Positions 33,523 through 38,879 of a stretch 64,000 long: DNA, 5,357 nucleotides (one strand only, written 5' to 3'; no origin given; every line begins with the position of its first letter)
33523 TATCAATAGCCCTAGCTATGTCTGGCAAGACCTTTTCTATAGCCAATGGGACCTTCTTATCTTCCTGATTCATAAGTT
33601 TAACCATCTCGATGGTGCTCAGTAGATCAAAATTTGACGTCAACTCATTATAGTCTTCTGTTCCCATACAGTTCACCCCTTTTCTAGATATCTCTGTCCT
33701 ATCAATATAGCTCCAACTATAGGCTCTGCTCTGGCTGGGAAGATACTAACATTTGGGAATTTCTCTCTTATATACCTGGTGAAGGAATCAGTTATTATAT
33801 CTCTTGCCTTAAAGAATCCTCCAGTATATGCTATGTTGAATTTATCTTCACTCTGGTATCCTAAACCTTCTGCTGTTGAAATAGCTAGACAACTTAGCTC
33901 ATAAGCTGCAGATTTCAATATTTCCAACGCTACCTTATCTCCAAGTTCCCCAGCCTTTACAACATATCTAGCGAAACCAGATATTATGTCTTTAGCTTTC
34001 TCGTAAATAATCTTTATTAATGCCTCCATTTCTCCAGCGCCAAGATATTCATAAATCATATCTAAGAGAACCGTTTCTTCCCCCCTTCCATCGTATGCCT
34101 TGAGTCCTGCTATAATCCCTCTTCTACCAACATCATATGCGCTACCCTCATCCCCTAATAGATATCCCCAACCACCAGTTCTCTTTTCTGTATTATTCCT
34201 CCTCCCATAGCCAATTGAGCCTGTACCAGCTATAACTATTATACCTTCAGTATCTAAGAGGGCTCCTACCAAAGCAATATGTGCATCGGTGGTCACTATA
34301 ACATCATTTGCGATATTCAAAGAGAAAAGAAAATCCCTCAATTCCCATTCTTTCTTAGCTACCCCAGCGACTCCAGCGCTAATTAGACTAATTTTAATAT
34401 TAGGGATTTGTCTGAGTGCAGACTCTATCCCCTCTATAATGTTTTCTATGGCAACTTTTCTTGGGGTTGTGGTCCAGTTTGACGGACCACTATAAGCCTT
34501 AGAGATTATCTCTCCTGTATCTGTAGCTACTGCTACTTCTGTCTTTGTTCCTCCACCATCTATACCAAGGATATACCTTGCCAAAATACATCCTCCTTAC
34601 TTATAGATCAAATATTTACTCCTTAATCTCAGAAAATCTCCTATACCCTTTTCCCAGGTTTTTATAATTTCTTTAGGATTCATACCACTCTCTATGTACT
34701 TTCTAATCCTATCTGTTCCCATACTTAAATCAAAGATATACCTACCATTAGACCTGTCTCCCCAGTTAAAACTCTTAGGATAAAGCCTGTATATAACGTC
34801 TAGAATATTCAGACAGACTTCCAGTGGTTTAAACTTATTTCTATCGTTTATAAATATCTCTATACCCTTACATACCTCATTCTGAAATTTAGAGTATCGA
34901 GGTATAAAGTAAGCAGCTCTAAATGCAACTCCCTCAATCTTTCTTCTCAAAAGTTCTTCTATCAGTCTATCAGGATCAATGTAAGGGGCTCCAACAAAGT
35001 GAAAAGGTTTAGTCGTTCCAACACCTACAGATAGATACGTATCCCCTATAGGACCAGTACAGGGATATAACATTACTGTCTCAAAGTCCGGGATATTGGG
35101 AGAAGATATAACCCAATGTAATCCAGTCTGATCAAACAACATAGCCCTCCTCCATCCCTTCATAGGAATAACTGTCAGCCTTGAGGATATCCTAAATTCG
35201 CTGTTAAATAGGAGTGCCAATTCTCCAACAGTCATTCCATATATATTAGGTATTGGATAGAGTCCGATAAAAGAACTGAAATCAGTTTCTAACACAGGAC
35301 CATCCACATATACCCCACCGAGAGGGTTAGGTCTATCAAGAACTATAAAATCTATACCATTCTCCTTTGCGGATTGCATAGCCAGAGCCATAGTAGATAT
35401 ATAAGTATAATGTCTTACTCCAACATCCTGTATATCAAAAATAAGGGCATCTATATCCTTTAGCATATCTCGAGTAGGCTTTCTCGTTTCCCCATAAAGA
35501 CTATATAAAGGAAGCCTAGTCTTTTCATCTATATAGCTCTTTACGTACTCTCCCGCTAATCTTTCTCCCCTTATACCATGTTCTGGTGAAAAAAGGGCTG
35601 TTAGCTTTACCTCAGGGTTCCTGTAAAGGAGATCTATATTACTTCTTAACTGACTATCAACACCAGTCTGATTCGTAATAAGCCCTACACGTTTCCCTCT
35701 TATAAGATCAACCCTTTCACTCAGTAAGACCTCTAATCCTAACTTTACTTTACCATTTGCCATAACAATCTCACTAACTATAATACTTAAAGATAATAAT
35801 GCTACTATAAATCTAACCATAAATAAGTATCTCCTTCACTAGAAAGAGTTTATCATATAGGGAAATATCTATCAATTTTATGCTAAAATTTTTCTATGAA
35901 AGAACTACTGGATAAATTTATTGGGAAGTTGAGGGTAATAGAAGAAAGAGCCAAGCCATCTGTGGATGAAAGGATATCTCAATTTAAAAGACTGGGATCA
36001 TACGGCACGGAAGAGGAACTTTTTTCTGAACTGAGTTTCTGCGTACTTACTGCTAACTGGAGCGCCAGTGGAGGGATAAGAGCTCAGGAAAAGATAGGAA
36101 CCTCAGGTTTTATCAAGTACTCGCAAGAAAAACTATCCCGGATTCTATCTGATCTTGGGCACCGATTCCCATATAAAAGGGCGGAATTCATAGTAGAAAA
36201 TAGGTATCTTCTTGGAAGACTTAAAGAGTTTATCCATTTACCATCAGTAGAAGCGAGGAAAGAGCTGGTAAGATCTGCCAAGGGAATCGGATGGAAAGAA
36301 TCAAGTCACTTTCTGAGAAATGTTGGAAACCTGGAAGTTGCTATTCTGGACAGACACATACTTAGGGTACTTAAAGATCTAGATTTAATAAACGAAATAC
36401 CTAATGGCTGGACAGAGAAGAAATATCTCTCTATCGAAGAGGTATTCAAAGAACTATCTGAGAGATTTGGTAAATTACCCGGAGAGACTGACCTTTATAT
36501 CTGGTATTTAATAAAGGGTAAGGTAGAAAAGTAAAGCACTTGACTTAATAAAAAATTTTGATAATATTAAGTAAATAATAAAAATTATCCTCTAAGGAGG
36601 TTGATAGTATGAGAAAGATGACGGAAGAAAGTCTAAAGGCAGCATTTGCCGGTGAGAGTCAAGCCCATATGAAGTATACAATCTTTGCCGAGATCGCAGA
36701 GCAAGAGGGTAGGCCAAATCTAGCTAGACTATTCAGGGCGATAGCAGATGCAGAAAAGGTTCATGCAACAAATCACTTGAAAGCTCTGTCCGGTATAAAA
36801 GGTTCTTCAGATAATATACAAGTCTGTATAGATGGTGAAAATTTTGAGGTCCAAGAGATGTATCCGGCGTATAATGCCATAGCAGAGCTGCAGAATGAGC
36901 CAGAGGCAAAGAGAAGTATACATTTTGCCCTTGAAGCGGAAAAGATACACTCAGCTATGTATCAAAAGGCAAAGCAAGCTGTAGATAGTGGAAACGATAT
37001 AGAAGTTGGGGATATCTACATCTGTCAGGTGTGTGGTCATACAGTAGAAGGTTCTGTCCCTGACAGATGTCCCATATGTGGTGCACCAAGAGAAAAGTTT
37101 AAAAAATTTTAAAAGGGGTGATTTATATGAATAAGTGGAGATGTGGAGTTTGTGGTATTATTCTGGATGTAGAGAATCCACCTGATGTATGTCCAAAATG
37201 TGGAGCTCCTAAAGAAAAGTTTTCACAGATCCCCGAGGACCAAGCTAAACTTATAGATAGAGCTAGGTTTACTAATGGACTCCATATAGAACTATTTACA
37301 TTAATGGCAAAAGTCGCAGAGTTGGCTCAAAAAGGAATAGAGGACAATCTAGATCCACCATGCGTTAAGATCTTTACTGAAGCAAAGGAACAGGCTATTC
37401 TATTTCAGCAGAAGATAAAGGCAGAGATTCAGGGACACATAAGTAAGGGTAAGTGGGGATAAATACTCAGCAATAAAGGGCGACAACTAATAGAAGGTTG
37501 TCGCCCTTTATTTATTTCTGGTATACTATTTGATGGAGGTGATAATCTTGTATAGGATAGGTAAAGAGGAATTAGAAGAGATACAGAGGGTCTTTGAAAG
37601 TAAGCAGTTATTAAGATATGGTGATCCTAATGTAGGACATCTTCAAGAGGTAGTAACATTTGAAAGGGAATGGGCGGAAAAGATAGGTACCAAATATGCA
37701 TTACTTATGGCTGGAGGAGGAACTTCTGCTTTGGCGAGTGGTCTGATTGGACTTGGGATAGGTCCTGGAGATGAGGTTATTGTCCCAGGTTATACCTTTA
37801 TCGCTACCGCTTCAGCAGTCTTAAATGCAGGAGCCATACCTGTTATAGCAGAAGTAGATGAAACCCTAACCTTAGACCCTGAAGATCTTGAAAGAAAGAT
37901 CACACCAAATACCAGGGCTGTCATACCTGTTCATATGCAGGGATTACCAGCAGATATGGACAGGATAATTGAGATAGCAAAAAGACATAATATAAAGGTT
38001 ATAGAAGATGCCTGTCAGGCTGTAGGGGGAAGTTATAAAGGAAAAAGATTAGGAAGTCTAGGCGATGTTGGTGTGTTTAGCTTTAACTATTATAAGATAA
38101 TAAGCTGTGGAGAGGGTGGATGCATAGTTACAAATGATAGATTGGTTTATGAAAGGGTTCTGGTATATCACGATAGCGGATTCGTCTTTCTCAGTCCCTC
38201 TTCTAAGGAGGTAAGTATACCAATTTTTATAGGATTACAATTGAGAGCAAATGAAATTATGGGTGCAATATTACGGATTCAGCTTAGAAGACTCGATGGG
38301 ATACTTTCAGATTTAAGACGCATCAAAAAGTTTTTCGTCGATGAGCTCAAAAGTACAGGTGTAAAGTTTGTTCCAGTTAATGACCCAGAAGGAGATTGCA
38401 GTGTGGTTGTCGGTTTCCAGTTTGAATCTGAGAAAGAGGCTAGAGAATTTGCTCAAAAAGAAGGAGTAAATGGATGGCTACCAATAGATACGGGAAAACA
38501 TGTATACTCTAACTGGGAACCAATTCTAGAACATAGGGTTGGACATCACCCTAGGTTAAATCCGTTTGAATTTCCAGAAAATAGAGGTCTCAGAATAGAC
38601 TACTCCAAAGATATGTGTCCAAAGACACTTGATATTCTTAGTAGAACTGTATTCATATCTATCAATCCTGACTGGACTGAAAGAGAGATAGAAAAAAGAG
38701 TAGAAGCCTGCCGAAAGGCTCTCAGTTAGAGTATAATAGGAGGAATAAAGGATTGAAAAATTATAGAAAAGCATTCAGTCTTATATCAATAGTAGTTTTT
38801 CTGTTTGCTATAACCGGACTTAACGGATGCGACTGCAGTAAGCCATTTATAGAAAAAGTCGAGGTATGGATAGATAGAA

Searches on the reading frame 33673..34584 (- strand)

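Call 44: search_protein_families(library=pfam, proteins=[window:33673-34584:-], max_evalue=0.00001)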
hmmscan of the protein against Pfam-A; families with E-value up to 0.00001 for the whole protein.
window:33673-34584:- (303 aa): 1 family
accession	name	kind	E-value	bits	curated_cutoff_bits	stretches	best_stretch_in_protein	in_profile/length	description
PF01869.26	BcrAD_BadFG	-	7.2e-42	144.2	31.5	1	6-296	1-271/271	BadF/BadG/BcrA/BcrD ATPase family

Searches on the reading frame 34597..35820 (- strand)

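Call 44: search_protein_families(library=pfam, proteins=[window:34597-35820:-], max_evalue=0.00001)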
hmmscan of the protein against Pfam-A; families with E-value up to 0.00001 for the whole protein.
window:34597-35820:- (407 aa): 2 families
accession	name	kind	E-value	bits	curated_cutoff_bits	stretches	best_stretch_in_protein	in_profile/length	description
PF07075.17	NamZ_N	-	1e-87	293.2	26.9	1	45-246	1-202/203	Exo-beta-N-acetylmuramidase NamZ, N-terminal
PF20732.2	NamZ_C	-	2e-47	162.2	25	1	250-406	1-152/152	Exo-beta-N-acetylmuramidase NamZ, C-terminal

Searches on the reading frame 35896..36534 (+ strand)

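Call 44: search_protein_families(library=pfam, proteins=[window:35896-36534:+], max_evalue=0.00001)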
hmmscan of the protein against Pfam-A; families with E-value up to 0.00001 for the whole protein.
window:35896-36534:+ (212 aa): 1 family
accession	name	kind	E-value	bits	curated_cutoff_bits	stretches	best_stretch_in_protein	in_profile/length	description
PF22175.2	Ogg-HhH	-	7e-63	211.7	27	1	23-192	1-172/173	8-oxoguanine DNA glycosylase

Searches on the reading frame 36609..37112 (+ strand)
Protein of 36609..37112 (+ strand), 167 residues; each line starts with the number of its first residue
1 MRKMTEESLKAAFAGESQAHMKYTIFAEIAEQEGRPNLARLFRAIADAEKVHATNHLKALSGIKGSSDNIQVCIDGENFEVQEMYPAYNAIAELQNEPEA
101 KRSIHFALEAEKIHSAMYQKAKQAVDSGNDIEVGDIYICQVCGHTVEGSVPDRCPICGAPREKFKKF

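Call 76: search_protein_families(library=pfam, proteins=[window:36609-37112:+], max_evalue=0.001)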
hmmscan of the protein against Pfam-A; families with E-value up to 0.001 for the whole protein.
window:36609-37112:+ (167 aa): 5 families
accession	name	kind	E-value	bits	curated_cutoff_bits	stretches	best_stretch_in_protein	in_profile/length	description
PF02915.23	Rubrerythrin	-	1.5e-26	93.8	22.8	1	7-121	1-136/137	Rubrerythrin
PF21349.2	RUBY_RBDX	-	3.4e-11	42.8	26.5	1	137-165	1-30/30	Rubrerythrin, rubredoxin-like domain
PF23458.2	DUF7130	-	0.00012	22.3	35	1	124-164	40-83/89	Domain of unknown function (DUF7130)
PF00210.30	Ferritin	-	0.00034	21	24.5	0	8-136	3-117/142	Ferritin-like domain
PF05067.18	Mn_catalase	-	0.00043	19.8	27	0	89-128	158-197/284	Manganese containing catalase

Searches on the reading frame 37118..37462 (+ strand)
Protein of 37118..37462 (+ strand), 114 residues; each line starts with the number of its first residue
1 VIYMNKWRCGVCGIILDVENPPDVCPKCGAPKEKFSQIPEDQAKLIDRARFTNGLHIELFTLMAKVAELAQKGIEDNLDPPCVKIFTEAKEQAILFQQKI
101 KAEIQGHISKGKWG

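Call 76: search_protein_families(library=pfam, proteins=[window:37118-37462:+], max_evalue=0.001)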
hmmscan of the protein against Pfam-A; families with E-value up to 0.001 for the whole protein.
window:37118-37462:+ (114 aa): 2 families
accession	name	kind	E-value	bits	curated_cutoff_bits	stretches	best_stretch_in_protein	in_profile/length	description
PF21349.2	RUBY_RBDX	-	2.2e-13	49.8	26.5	1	7-35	1-29/30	Rubrerythrin, rubredoxin-like domain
PF23458.2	DUF7130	-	1.2e-07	32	35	1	6-41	53-89/89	Domain of unknown function (DUF7130)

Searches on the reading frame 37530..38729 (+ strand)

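Call 44: search_protein_families(library=pfam, proteins=[window:37530-38729:+], max_evalue=0.00001)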
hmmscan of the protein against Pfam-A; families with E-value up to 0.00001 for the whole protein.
window:37530-38729:+ (399 aa): 3 families
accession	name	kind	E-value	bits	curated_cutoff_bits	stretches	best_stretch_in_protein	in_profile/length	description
PF01041.23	DegT_DnrJ_EryC1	-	3.2e-73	247.5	19.8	1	10-301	3-283/360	DegT/DnrJ/EryC1/StrS aminotransferase family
PF00266.25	Aminotran_5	-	1.5e-06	27.9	21.5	1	57-166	63-181/371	Aminotransferase class-V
PF00155.27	Aminotran_1_2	-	2.6e-06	27.3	19.7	1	40-160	43-185/361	Aminotransferase class I and II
